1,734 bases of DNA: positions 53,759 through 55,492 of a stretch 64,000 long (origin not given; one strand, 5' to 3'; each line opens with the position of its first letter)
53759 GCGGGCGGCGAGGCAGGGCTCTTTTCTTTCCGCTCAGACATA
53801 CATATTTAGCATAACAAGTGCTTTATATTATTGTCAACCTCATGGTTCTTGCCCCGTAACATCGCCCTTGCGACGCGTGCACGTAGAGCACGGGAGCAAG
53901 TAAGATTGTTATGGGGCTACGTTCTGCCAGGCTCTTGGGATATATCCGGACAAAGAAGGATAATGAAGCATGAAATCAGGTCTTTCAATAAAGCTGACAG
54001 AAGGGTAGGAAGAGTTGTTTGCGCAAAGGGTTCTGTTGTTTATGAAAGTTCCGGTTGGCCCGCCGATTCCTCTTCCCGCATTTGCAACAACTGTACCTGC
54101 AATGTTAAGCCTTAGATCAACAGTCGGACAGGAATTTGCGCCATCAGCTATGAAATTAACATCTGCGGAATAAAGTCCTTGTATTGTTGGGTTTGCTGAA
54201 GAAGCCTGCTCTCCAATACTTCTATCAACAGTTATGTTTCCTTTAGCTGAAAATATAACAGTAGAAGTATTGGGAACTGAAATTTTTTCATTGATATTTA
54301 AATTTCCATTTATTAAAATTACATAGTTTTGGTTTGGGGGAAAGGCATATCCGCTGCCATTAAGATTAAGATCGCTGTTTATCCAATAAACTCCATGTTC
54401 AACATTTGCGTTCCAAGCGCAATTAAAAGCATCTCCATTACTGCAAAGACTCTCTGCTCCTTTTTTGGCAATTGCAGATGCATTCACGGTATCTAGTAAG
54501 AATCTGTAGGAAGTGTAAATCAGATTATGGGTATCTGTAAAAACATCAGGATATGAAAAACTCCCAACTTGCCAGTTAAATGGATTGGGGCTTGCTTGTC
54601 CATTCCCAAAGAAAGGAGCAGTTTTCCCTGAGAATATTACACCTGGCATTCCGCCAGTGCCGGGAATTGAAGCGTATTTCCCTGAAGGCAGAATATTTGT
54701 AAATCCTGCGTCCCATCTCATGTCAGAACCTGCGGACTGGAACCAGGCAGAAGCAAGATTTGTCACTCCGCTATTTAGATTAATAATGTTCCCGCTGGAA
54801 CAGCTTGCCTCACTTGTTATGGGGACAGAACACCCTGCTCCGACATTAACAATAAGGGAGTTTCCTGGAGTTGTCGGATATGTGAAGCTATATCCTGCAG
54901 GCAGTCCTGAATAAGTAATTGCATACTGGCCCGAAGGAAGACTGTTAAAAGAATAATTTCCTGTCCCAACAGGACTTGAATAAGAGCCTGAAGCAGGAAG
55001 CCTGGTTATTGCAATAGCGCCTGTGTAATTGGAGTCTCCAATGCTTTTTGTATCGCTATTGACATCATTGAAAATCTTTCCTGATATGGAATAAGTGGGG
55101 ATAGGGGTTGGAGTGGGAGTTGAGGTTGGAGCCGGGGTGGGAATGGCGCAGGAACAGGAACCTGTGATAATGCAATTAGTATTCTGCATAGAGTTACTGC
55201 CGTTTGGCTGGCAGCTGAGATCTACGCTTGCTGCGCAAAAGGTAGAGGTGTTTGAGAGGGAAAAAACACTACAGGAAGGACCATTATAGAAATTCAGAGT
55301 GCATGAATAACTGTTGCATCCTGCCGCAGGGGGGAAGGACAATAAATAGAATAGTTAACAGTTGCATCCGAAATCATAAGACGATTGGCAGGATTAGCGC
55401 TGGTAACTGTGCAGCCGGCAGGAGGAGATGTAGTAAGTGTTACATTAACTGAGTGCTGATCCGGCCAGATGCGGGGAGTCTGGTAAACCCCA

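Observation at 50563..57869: Type IV pilus pilM/pilN/pilO operon co-transcribed with a pilin-like protein and PT-linker / SdrD-B-like adhesin-like secreted proteins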

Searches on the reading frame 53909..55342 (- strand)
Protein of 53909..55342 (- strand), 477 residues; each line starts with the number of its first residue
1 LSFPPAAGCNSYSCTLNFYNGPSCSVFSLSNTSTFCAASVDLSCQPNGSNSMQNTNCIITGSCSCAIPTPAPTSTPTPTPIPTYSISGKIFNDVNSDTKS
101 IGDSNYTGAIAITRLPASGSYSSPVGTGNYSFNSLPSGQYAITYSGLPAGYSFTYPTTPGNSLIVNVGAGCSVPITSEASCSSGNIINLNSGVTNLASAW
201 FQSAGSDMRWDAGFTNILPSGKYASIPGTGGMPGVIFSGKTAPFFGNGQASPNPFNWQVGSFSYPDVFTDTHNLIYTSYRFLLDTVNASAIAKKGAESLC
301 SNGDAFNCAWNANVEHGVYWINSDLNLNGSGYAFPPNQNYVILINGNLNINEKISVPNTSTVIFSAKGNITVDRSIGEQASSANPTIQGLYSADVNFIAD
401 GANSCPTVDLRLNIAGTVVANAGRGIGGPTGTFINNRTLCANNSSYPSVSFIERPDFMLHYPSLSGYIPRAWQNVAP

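Call 3: search_protein_families(library=pfam, proteins=[window:53909-55342:-], max_evalue=1)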
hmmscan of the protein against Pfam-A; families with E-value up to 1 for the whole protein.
window:53909-55342:- (477 aa): 3 families
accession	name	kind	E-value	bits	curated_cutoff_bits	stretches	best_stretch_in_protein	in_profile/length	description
PF17210.9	SdrD_B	-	0.0018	18.9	29.7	1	126-158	46-77/112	SdrD B-like domain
PF23981.1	DUF7305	-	0.0027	18.1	27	1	308-381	40-116/185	Domain of unknown function (DUF7305)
PF03900.20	Porphobil_deamC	-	0.045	14.5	26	1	163-195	10-41/74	Porphobilinogen deaminase, C-terminal domain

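Call 4: search_protein_families(library=ncbifam, proteins=[window:53909-55342:-], max_evalue=1)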
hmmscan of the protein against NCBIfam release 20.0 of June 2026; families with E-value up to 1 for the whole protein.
window:53909-55342:- (477 aa): 0 families

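Call 12: find_homologous_proteins(query=window:53909-55342:-, max_evalue=0.001)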
Query window:53909-55342:- (477 aa): 62 proteins with E <= 0.001 among 8000 candidates.
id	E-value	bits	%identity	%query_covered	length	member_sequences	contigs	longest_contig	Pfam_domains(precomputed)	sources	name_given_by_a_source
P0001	2.4e-282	955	100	89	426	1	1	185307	-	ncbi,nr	ncbi:MAG: hypothetical protein HYW62_01450 [Candidatus Levybacteria bacterium]|nr:hypothetical prote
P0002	3.4e-155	535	65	81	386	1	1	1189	-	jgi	jgi:hypothetical protein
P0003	2.8e-154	532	65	83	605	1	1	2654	-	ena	-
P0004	1.1e-144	501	62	83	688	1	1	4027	-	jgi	jgi:hypothetical protein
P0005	7.9e-137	475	61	89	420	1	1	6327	-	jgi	-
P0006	8.1e-133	462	56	83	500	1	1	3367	PF17210.10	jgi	jgi:hypothetical protein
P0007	3.5e-123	430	55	83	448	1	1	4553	-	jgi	-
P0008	3.3e-119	417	54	83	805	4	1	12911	-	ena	-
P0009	2.8e-117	410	55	84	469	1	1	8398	-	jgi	-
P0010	9.9e-117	409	56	81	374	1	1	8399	-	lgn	-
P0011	1.2e-113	398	54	90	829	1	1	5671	-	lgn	-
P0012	1.5e-111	392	68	57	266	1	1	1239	-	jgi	jgi:hypothetical protein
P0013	1.7e-103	365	50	83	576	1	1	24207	-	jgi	jgi:hypothetical protein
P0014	4.5e-101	357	51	82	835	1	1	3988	-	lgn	-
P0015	7.0e-95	337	48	83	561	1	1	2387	PF17210.10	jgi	-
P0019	7.8e-90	320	47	83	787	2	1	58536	PF17210.10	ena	-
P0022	2.3e-89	318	49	83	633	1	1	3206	PF17210.10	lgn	-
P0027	1.9e-76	276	44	82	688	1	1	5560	PF17210.10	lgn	-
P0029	8.4e-75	270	40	83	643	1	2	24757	PF17802.8,PF13620.13,PF17210.10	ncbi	-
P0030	1.8e-74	269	41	73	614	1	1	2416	PF13620.13,PF17210.10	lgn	-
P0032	6.7e-73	264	45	85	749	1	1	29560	-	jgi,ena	-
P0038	5.7e-67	245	41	82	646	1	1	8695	PF17210.10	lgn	-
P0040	3.0e-64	236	41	82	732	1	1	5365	PF17802.8,PF13620.13,PF17210.10,PF17936.8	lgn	-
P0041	2.0e-63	233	39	83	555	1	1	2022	PF13620.13,PF17210.10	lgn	-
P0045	1.3e-60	224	39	86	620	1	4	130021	PF17210.10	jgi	jgi:hypothetical protein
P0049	2.2e-52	196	39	83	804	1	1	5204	PF17802.8,PF13620.13,PF22904.4,PF17210.10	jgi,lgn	-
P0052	1.4e-43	167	36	81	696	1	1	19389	PF13620.13,PF22904.4,PF17210.10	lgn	-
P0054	5.8e-27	113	66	24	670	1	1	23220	PF07963.18,PF17210.10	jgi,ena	-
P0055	5.1e-21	93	30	73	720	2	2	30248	PF17210.10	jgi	-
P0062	4.1e-5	41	40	23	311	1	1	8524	PF17210.10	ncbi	ncbi:MAG: SdrD B-like domain-containing protein [Candidatus Levyibacteriota bacterium]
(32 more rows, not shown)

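Call 20: find_related_loci(query=A2, collection=genome_contigs, flank=10000)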
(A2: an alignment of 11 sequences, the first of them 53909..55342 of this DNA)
Query A2 (477 aa) in genome_contigs; peptide patterns used: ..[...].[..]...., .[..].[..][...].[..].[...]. (x = any residue, [..] = any of these).
35 stretches matched a pattern; 10 encode a relative of the query (tblastn E <= 1e-3); 10 distinct loci.
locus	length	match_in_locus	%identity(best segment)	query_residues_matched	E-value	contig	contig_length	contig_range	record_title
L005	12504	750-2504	61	84-477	1e-127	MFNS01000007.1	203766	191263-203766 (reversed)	MAG: Candidatus Levybacteria bacterium RIFCSPHIGHO2_01_FULL_40_16 rifcsphigho2_01_scaffold_68, whole genome shotgun sequ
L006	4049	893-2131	46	84-477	1e-100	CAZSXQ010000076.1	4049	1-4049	MAG TPA_asm: uncultured Gammaproteobacteria bacterium isolate SRP011637_co1_148 genome assembly, contig: NODE_10080_leng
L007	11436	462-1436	44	152-477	7e-66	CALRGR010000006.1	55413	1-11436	MAG: Candidatus Levybacteria bacterium GW2011_GWA1_37_16 isolate Baikal-1250m-152 genome assembly, contig: Baikal-1250m-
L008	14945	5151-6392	34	75-477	9e-54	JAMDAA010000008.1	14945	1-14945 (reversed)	MAG: Patescibacteria group bacterium isolate FK_Sedi_B_Bin.274 NODE_15258_length_14945_cov_22.5184, whole genome shotgun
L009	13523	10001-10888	34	189-477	2e-46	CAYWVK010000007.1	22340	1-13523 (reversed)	MAG TPA_asm: uncultured Gammaproteobacteria bacterium isolate SRP192927_co6_216 genome assembly, contig: NODE_4833_lengt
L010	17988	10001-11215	35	84-477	5e-57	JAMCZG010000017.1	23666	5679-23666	MAG: Patescibacteria group bacterium isolate FK_Sedi_B_Bin.314 NODE_7043_length_23666_cov_3.51336, whole genome shotgun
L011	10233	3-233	43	398-477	1e-11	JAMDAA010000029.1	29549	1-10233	MAG: Patescibacteria group bacterium isolate FK_Sedi_B_Bin.274 NODE_4808_length_29549_cov_15.2101, whole genome shotgun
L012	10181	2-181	48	420-477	2e-11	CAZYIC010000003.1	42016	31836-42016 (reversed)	MAG TPA_asm: uncultured Gammaproteobacteria bacterium isolate binchicken_co38_456 genome assembly, contig: NODE_1955_len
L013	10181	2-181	47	420-477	4e-11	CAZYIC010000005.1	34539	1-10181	MAG TPA_asm: uncultured Gammaproteobacteria bacterium isolate binchicken_co38_456 genome assembly, contig: NODE_2606_len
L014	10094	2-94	71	447-477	2e-9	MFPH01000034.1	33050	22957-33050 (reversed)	MAG: Candidatus Levybacteria bacterium RIFCSPLOWO2_12_FULL_37_14 rifcsplowo2_12_scaffold_2655, whole genome shotgun sequ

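Call 31: predict_structure(alignment_id=A1)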
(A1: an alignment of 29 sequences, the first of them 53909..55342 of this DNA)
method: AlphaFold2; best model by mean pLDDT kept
length: 477 residues; sequences in the alignment: 29
mean_pLDDT: 78.6   pTM: 0.72
mean pLDDT of the five models: 78.6, 75.1, 74.1, 72.3, 71.6
residues with pLDDT >= 90: 220; 70-90: 123; 50-70: 40; < 50: 94
segments of 3 or more residues with pLDDT < 50: 1-74, 269-271, 464-477
pLDDT, mean of each block of 10 residues (from residue 1): 37 31 43 43 47 45 45 56 92 88 89 78 68 93 88 81 93 86 95 89 90 83 91 84 88 83 59 72 90 95 95 94 96 95 98 95 95 96 96 94 84 94 61 90 90 79 47 36
secondary structure, 60 per line:
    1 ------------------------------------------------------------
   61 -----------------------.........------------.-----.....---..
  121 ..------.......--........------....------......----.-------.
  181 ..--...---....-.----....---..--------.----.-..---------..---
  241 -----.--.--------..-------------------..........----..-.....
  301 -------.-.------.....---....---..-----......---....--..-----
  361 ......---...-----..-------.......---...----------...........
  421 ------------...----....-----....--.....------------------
elements in order: E84-92 E111-115 E119-122 E129-135 E138-145 E152-155 E162-167 E180-182 E185-187 E191-194 E201-204 H279-288 H296-299 E317-321 E325-328 E339-344 E348-351 E361-366 E370-372 E387-393 E397-399 E410-420 E433-435 E449-452 H455-459

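Call 81: search_protein_families(library=pfam, alignment_id=A1, max_evalue=0.01)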
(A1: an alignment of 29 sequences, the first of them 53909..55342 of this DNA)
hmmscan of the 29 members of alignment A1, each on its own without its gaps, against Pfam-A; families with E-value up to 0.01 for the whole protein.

A. member 1, window:53909-55342:- (477 aa): 2 families
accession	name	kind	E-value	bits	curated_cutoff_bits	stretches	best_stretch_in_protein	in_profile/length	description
PF17210.9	SdrD_B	-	0.0018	18.9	29.7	1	126-158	46-77/112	SdrD B-like domain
PF23981.1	DUF7305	-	0.0027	18.1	27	1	308-381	40-116/185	Domain of unknown function (DUF7305)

B. families by the number of members that match (of 29 scanned): 13 families
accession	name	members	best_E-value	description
PF17210.9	SdrD_B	23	2.5e-30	SdrD B-like domain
PF13620.12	CarboxypepD_reg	11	5.4e-12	Carboxypeptidase regulatory-like domain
PF23981.1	DUF7305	8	8.9e-06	Domain of unknown function (DUF7305)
PF17802.7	SpaA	6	1.2e-10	Prealbumin-like fold domain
PF13715.12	CarbopepD_reg_2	3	1.5e-05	CarboxypepD_reg-like domain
PF09430.16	EMC7_beta-sandw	2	0.00034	ER membrane protein complex subunit 7, beta-sandwich domain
PF17936.7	Big_6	1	3e-08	Bacterial Ig domain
PF00041.27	fn3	1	0.00015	Fibronectin type III domain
PF07495.19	Y_Y_Y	1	0.00024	Y_Y_Y domain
PF24421.1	Ig_J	1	0.00038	Tip attachment protein J, Ig-like domain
PF25059.1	FN3_DSCAM-DSCAML_C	1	0.0019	DSCAM/DSCAML C-terminal Fn3-like domain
PF14344.12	DUF4397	1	0.0087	Domain of unknown function (DUF4397)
PF11008.14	DUF2846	1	0.0089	Protein of unknown function (DUF2846)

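Call 83: find_encoding_contigs(protein=P0054, flank=10000, max_places=1)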
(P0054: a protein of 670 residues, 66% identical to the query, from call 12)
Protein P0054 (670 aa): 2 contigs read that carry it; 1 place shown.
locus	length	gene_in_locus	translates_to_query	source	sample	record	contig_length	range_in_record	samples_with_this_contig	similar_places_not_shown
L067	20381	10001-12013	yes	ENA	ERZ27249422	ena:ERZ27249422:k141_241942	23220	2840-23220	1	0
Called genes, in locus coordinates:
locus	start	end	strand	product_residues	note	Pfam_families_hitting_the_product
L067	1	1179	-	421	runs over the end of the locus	PF08245:Mur_ligase_M (weak), PF02875:Mur_ligase_C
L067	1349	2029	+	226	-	PF01797:Y1_Tnp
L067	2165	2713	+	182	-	-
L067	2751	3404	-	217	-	PF13177:DNA_pol3_delta2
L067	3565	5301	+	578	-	PF05157:MshEN, PF00437:T2SSE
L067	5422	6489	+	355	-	PF00437:T2SSE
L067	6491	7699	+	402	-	PF28597:T2SSF_N, PF00482:T2SSF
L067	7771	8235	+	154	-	PF07963:N_methyl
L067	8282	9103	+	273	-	PF06750:A24_N_bact, PF01478:Peptidase_A24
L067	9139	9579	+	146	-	PF08334:T2SSG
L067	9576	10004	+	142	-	PF07963:N_methyl, PF08334:T2SSG (weak)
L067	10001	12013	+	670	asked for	PF07963:N_methyl (weak), PF17210:SdrD_B (faint)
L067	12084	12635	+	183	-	-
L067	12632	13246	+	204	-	-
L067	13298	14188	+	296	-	PF14341:PilX_N (faint)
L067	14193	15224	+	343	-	PF11104:PilM_2, PF06723:MreB_Mbl (faint), PF14450:FtsA (weak)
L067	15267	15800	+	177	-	-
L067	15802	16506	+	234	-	-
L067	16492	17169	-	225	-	PF01746:tRNA_m1G_MT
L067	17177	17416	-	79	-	PF13083:KH_KhpA-B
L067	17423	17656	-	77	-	PF00886:Ribosomal_S16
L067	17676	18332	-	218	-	PF22935:RM44_endonuclase, PF14622:Ribonucleas_3_3, PF00636:Ribonuclease_3, PF22892:DSRM_MRPL44 (weak), PF00035:dsrm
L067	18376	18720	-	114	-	PF01029:NusB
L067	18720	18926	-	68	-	PF01783:Ribosomal_L32p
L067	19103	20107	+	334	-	PF25967:RND-MFP_C (faint)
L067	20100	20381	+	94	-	?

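Call 86: search_solved_structures(query=A1, max_evalue=10)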
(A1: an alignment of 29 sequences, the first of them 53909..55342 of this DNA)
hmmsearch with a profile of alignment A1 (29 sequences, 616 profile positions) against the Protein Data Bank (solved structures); distinct sequences matched with E-value up to 10: 7.
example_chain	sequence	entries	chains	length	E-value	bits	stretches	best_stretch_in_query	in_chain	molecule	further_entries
10ps_A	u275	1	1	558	1.3e-17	67.2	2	70-304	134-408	Serine-aspartate repeat-containing protein D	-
4jdz_B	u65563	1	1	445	6.4e-14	54.9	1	64-304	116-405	Ser-Asp rich fibrinogen/bone sialoprotein-binding protein SdrD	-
4jdz_A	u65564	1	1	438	9.8e-14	54.3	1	64-303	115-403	Ser-Asp rich fibrinogen/bone sialoprotein-binding protein SdrD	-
8vdk_A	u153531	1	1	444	2.5e-11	46.4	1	64-304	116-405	Serine-aspartate repeat-containing protein D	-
5yxg_A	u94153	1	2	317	0.25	13.3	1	207-314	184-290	Pilus assembly protein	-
6r48_A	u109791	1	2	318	2.6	10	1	541-572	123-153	Light-dependent protochlorophyllide reductase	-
6l1g_A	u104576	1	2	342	2.8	9.9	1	541-572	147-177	Light-dependent protochlorophyllide reductase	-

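Call 97: find_encoding_contigs(protein=P0019, flank=8000, max_places=1)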
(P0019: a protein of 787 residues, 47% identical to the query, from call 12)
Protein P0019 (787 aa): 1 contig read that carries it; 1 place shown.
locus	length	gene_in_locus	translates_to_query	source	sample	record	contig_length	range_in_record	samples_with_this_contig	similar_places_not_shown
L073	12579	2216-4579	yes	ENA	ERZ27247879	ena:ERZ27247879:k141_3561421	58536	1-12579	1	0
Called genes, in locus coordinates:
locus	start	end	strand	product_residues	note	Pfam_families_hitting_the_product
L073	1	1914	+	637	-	?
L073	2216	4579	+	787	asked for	PF17210:SdrD_B (weak)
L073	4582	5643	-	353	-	-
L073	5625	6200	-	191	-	PF01923:Cob_adeno_trans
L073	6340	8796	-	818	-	PF00317:Ribonuc_red_lgN, PF02867:Ribonuc_red_lgC, PF12637:TSCPD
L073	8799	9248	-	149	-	PF22811:Zn_ribbon_NrdR, PF03477:ATP-cone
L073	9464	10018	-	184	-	PF18915:DUF5667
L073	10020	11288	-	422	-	PF00571:CBS, PF13489:Methyltransf_23, PF01209:Ubie_methyltran (weak), PF08241:Methyltransf_11, PF08242:Methyltransf_12, PF13649:Methyltransf_25, PF13847:Methyltransf_31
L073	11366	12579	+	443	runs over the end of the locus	PF00459:Inositol_P (faint)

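Call 98: find_encoding_contigs(protein=P0032, flank=8000, max_places=1)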
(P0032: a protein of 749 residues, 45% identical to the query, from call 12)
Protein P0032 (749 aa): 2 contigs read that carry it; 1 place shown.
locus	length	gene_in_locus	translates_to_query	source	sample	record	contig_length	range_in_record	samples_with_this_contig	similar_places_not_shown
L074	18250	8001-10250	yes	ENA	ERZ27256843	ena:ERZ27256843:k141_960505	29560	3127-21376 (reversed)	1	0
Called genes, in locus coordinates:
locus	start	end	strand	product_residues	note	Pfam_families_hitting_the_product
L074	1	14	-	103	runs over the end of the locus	-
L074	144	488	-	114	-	-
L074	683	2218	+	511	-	PF00587:tRNA-synt_2b, PF04073:tRNA_edit, PF03129:HGTP_anticodon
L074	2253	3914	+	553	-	-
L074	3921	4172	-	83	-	-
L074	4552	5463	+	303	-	-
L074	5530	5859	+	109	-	PF11969:DcpS_C, PF01230:HIT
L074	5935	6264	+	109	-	-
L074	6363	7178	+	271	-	-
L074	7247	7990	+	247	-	-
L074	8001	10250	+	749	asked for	-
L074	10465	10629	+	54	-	PF01165:Ribosomal_S21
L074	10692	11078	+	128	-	PF02130:YbeY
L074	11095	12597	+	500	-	PF13177:DNA_pol3_delta2, PF00004:AAA, PF07728:AAA_5 (faint), PF13401:AAA_22 (weak), PF22608:DNAX_ATPase_lid (weak), PF12169:DNA_pol3_gamma3 (faint)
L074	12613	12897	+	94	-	PF02575:YbaB_DNA_bd (weak)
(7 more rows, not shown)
